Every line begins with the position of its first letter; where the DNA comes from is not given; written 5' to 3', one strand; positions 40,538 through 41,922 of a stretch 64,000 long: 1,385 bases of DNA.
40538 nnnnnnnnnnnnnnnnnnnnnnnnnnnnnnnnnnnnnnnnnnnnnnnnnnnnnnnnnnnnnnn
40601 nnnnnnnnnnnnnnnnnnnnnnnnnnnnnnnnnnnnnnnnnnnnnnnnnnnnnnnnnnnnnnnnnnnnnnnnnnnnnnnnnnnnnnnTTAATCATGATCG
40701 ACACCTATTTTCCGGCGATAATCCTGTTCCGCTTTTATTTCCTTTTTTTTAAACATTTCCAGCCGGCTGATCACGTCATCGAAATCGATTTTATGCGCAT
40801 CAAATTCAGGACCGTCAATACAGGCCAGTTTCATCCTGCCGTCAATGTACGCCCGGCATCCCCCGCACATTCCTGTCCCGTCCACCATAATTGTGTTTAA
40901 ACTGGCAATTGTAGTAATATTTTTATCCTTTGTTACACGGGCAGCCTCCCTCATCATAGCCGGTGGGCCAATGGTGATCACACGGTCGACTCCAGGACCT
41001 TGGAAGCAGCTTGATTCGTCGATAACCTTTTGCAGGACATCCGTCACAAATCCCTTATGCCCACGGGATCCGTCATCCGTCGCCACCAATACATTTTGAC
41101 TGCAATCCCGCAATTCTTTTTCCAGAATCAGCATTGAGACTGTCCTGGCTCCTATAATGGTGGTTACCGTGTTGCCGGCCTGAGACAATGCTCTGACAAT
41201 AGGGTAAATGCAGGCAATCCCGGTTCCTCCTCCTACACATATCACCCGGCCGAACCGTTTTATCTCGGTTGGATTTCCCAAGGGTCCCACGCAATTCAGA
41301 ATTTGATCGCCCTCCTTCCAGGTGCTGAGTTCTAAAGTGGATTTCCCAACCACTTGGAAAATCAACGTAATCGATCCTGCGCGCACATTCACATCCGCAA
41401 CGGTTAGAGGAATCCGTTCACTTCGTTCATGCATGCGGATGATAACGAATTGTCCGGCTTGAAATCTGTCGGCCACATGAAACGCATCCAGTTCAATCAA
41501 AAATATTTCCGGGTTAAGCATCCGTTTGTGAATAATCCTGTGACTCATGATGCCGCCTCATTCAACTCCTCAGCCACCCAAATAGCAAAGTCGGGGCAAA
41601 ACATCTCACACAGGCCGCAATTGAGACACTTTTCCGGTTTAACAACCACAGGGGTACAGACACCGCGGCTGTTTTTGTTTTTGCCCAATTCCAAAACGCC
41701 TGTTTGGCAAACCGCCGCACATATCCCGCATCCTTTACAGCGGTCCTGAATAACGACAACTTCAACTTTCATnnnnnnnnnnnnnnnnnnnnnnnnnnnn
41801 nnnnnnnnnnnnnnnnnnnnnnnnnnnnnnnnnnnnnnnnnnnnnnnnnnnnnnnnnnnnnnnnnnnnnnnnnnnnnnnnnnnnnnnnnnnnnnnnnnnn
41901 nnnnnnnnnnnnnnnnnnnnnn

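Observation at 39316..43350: OFOR without alpha or gamma subunits: two beta-like subunits and a delta ferredoxin translationally coupled to NfnAB-like genes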

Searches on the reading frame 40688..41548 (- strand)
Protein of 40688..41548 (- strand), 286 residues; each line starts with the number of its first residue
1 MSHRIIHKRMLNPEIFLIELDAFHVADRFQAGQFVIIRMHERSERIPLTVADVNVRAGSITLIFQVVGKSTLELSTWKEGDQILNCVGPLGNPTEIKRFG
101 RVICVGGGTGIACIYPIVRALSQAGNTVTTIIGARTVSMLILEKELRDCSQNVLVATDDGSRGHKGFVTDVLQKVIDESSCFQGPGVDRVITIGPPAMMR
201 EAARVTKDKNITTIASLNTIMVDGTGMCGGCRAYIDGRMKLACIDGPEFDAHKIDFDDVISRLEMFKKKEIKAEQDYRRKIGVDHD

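Call 3: search_protein_families(library=pfam, proteins=[window:40688-41548:-], max_evalue=0.1)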
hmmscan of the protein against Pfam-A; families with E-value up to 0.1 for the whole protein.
window:40688-41548:- (286 aa): 4 families
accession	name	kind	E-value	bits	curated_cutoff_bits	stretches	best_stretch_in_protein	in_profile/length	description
PF10418.14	DHODB_Fe-S_bind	-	2.8e-12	46.6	23.9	1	218-254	1-40/41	Iron-sulfur cluster binding domain of dihydroorotate dehydrogenase B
PF00175.26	NAD_binding_1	-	3.2e-06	28.2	22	1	105-202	2-107/109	Oxidoreductase NAD-binding domain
PF13085.11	Fer2_3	-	0.027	14.9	27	1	225-245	54-74/107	2Fe-2S iron-sulfur cluster binding domain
PF24696.1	UGSC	-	0.097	13.2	25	0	201-233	66-98/172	UGSC family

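Call 4: search_protein_families(library=ncbifam, proteins=[window:40688-41548:-], max_evalue=0.1)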
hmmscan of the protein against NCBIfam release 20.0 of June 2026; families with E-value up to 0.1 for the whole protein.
window:40688-41548:- (286 aa): 17 families
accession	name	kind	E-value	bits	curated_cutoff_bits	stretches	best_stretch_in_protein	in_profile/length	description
NF004862.0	PRK06222.1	subfamily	1.6e-111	372.3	220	1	3-281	2-275/281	sulfide/dihydroorotate dehydrogenase-like FAD/NAD-binding protein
NF009414.0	PRK12778.1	equivalog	7.2e-103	345.3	1103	1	4-276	3-270/752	bifunctional dihydroorotate dehydrogenase B NAD binding subunit/NADPH-dependent glutamate synthase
NF009413.0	PRK12775.1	equivalog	4.9e-79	266.3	1895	1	4-279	3-273/1006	putative trifunctional 2-polyprenylphenol hydroxylase/glutamate synthase subunit beta/ferritin domain-containing protein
NF009415.0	PRK12779.1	equivalog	1.2e-68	231.9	1519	1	2-275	650-939/944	putative bifunctional glutamate synthase subunit beta/2-polyprenylphenol hydroxylase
NF000796.0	PRK00054.1-1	equivalog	1.2e-41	142.7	224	1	26-256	26-236/254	dihydroorotate dehydrogenase electron transfer subunit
NF000798.0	PRK00054.1-3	equivalog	4.7e-35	121.4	219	1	4-254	9-242/244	dihydroorotate dehydrogenase electron transfer subunit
NF000799.0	PRK00054.1-4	equivalog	5.9e-33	114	314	1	5-253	9-255/258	dihydroorotate dehydrogenase electron transfer subunit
NF000797.0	PRK00054.1-2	equivalog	2e-31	109.3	270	1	5-253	19-264/267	dihydroorotate dehydrogenase electron transfer subunit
TIGR02911.1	sulfite_red_B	equivalog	3.7e-18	65.6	288.6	1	28-251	30-253/261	anaerobic sulfite reductase subunit AsrB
NF004470.0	PRK05802.1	equivalog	7.5e-17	61.3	313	1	3-238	68-308/330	sulfide/dihydroorotate dehydrogenase-like FAD/NAD-binding protein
NF006220.0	PRK08345.1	subfamily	1.6e-13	50.5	395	1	27-251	39-284/294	cytochrome-c3 hydrogenase subunit gamma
NF040830.1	sulfhyd_ShyC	equivalog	1.9e-09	37.2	600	1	28-250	38-277/288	NAD(P)-dependent hydrogenase/sulfhydrogenase 2 subunit gamma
NF040835.1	sulfhyd_HydG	equivalog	6e-09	35.6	650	1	15-252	34-282/292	NADPH-dependent hydrogenase/sulfhydrogenase 1 subunit gamma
NF040810.1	BenC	equivalog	2.9e-07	29.9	430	1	14-213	118-322/333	benzoate 1,2-dioxygenase electron transfer component BenC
NF045803.1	MethMoxFADbindMmoC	equivalog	3.4e-07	29.3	500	1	25-212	136-331/343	aromatic/alkene monooxygenase hydroxylase FAD-binding subunit MmoC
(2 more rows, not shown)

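Call 31: search_solved_structures(query=window:40688-41548:-, max_evalue=1e-10)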
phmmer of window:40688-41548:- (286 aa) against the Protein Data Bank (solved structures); distinct sequences matched with E-value up to 1e-10: 8.
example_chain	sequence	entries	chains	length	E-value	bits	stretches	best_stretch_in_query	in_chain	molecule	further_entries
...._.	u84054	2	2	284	4.5e-84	285.3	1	2-271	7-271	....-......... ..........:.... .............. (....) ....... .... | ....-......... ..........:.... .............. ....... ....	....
4ylf_A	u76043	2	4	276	3e-74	253.1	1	5-270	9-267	Dihydroorotate dehydrogenase B (NAD(+)), electron transfer subunit homolog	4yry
5vj7_B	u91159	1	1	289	5.2e-51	176.9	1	5-280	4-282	Ferredoxin-NADP(+) reductase subunit alpha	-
1ep1_B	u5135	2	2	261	2.9e-19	72.8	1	8-251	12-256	DIHYDROOROTATE DEHYDROGENASE B (PYRK SUBUNIT)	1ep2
1ep3_B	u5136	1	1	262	2.9e-19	72.8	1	8-251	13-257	DIHYDROOROTATE DEHYDROGENASE B (PYRK SUBUNIT)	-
5ksw_B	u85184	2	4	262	5.3e-19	71.9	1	5-249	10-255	Dihydroorotate dehydrogenase B (NAD(+)), electron transfer subunit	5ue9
3lrx_A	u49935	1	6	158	1.9e-17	66.8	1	78-225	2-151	Putative hydrogenase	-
3lyu_A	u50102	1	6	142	4.1e-12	49.3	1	83-210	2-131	Putative hydrogenase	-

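Call 74: search_solved_structures(query=window:40688-41548:-, max_evalue=1e-60, show_alignments=1)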
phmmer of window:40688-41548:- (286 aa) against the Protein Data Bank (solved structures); distinct sequences matched with E-value up to 1e-60: 2.
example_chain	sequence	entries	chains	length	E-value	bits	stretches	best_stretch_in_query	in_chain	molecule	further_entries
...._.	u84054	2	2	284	4.5e-84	285.3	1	2-271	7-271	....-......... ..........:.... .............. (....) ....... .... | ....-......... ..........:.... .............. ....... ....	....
4ylf_A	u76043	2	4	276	3e-74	253.1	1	5-270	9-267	Dihydroorotate dehydrogenase B (NAD(+)), electron transfer subunit homolog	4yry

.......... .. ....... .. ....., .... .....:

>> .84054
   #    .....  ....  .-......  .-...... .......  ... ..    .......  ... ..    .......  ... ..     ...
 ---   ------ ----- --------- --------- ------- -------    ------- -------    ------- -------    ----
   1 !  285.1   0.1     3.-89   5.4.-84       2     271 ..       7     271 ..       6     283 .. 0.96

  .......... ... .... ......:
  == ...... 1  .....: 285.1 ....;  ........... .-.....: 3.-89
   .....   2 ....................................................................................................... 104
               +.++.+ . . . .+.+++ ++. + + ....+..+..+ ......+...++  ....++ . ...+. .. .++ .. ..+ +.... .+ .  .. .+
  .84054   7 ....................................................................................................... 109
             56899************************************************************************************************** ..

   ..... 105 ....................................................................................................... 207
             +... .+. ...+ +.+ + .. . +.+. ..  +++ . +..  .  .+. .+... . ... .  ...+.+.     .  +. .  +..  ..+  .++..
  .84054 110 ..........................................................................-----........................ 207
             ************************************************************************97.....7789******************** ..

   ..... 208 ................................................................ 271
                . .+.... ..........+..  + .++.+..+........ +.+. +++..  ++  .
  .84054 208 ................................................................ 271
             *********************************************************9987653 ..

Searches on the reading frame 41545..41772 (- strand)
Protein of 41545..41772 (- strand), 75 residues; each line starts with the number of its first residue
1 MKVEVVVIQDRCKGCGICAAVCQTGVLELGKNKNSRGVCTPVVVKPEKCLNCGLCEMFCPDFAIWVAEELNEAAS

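Call 3: search_protein_families(library=pfam, proteins=[window:41545-41772:-], max_evalue=0.1)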
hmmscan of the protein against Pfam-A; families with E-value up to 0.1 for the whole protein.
window:41545-41772:- (75 aa): 16 families
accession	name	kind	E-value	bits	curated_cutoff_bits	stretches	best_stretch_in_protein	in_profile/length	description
PF00037.32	Fer4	-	7.1e-14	51.4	21.1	2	5-27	1-23/24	4Fe-4S binding domain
PF12837.12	Fer4_6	-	8.3e-11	41.7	25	2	42-61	2-21/24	4Fe-4S binding domain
PF12838.12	Fer4_7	-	4.7e-10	40.2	27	1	11-60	1-49/52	4Fe-4S dicluster domain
PF12797.12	Fer4_2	-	1.6e-09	37.5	24.5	2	41-60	2-21/22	4Fe-4S binding domain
PF14697.11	Fer4_21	-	1e-08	35.6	35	2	43-63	2-22/59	4Fe-4S dicluster domain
PF13237.11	Fer4_10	-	2.6e-07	30.9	25.5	2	5-60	2-53/53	4Fe-4S dicluster domain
PF25160.1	LdpA_Fe-S-bd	-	1.1e-06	28.8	27.6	2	6-27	22-43/49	LdpA Fe-S cluster-binding domain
PF12800.12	Fer4_4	-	1.7e-06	28.3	24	2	46-60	1-15/17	4Fe-4S binding domain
PF13484.11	Fer4_16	-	1.7e-05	25.9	30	2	11-30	1-20/66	4Fe-4S double cluster binding domain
PF13187.11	Fer4_9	-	2.3e-05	24.8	27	1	11-62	1-50/52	4Fe-4S dicluster domain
PF13459.11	Fer4_15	-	0.00091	20.3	22.4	1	6-29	2-25/66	4Fe-4S single cluster domain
PF17179.9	Fer4_22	-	0.0011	20.2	27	0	48-61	1-14/95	4Fe-4S dicluster domain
PF13370.11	Fer4_13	-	0.0046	18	24.5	0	46-61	3-18/58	4Fe-4S single cluster domain of Ferredoxin I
PF13183.11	Fer4_8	-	0.0068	17.4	27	0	48-60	53-65/68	4Fe-4S dicluster domain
PF13534.11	Fer4_17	-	0.0074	17.3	22.2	0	11-61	1-58/61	4Fe-4S dicluster domain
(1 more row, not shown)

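Call 4: search_protein_families(library=ncbifam, proteins=[window:41545-41772:-], max_evalue=0.1)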
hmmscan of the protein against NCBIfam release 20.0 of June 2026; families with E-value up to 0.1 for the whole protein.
window:41545-41772:- (75 aa): 82 families (the best 25 are shown)
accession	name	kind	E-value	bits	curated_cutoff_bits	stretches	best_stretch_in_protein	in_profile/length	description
NF042987.1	OGOR_delta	exception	5e-17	61.8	125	1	3-66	24-87/89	2-oxoglutarate ferredoxin oxidoreductase subunit delta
NF007205.0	PRK09626.1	equivalog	1.1e-16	60.8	93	1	3-69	10-76/105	2-oxoglutarate-acceptor oxidoreductase subunit OorD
TIGR02179.1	PorD_KorD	subfamily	2.6e-10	40.2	60.05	2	38-69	17-47/78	2-oxoacid:acceptor oxidoreductase, delta subunit, pyruvate/2-ketoisovalerate family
TIGR01971.1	NuoI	subfamily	2.1e-09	37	113.05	1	9-73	41-107/121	NADH-quinone oxidoreductase, chain I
NF040864.1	HgcB_ferredoxin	equivalog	2.4e-09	36.9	99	1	7-68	11-65/93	mercury methylation ferredoxin HgcB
NF042909.1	FMH_DH_FwdF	exception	3.5e-09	36.2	375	1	4-66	251-313/336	tungsten-dependent formylmethanofuran dehydrogenase subunit FwdF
NF040684.1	PorD_Arch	equivalog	5.6e-09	36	120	2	40-69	26-54/85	pyruvate synthase subunit PorD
NF007202.0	PRK09623.1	equivalog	3.7e-08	33.6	166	2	43-69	47-73/105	3-methyl-2-oxobutanoate dehydrogenase subunit delta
NF007203.0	PRK09624.1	equivalog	8.8e-08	32.3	171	2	38-69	43-73/105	pyuvate ferredoxin oxidoreductase subunit delta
NF004536.0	PRK05888.1-1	equivalog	1.1e-07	31.4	212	1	9-70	57-120/180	NADH-quinone oxidoreductase subunit NuoI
NF004542.0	PRK05888.2-3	equivalog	2.5e-07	30.3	248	1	9-74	82-149/203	NADH-quinone oxidoreductase subunit NuoI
NF043039.1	HgcAB_like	equivalog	4.5e-07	29.8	285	1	3-64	293-349/350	HgcAB-like fusion protein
NF004544.0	PRK05888.2-6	equivalog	6.8e-07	29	457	1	10-73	80-145/220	NADH-quinone oxidoreductase subunit NuoI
NF045490.1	FdxA_Protbact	equivalog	7.2e-07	29.4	135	1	42-72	33-63/104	ferredoxin FdxA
TIGR03294.1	FrhG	equivalog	7.2e-07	29.2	245.5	1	6-65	170-220/228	coenzyme F420 hydrogenase subunit gamma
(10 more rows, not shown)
